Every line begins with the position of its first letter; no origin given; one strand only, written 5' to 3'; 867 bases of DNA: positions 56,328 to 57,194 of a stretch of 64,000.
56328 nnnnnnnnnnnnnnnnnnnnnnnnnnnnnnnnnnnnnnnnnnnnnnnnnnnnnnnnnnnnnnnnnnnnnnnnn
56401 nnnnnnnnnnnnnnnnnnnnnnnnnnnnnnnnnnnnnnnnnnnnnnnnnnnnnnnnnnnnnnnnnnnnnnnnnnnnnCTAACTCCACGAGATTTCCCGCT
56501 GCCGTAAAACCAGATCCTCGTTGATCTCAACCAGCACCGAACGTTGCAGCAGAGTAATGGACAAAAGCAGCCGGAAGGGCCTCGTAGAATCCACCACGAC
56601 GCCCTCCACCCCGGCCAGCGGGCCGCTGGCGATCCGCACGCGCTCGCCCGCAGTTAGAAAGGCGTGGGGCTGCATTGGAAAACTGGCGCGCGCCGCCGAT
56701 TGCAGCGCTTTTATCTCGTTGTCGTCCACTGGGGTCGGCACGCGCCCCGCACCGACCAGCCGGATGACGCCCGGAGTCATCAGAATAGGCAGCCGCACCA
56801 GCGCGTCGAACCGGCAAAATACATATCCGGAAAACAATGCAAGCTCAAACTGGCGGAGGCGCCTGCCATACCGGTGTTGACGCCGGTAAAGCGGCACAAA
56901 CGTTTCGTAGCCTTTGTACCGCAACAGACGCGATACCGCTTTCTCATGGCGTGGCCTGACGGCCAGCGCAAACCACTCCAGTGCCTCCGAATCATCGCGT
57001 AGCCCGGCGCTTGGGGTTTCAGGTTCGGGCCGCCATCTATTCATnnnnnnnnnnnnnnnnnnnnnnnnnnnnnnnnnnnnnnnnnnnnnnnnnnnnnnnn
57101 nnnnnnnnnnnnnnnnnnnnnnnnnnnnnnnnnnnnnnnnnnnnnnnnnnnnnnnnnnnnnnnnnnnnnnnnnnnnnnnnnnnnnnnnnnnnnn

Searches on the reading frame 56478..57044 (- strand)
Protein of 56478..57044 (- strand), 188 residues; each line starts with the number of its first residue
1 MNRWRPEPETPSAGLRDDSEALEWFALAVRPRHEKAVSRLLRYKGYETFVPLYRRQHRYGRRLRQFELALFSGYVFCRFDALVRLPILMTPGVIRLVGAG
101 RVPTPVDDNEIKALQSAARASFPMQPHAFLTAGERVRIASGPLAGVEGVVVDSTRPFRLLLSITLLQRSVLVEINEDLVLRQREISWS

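Call 39: find_related_loci(query=window:56478-57044:-, collection=metagenome_contigs, flank=3000)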
Query window:56478-57044:- (188 aa) in metagenome_contigs; peptide patterns used: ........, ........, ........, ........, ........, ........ (x = any residue, [..] = any of these).
600 stretches matched a pattern (row limit reached: there are more); 486 encode a relative of the query (tblastn E <= 1e-3); the best 80 are kept; 80 distinct loci.
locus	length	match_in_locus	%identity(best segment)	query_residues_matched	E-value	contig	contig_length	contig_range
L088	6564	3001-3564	84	1-188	1e-102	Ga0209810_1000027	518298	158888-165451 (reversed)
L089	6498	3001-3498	58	18-183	6e-62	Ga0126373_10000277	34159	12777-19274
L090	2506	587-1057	58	23-179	9e-60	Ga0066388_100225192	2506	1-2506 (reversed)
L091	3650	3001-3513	53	9-179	1e-57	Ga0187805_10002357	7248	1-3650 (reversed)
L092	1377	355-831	54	19-177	1e-58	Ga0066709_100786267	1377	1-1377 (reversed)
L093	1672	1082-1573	50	16-180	2e-56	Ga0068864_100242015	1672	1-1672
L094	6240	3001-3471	57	23-179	1e-54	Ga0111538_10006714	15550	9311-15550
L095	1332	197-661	53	23-177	4e-56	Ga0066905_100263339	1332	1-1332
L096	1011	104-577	53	22-179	1e-56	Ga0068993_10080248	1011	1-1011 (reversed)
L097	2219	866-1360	50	10-175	2e-53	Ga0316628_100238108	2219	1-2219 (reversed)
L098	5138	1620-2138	46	8-180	1e-51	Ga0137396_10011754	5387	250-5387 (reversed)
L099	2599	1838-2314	51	22-180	1e-51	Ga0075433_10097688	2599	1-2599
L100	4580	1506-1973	50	22-177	2e-51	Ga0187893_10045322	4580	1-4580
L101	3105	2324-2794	52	24-180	5e-51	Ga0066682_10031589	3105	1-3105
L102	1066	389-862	52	24-181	5e-54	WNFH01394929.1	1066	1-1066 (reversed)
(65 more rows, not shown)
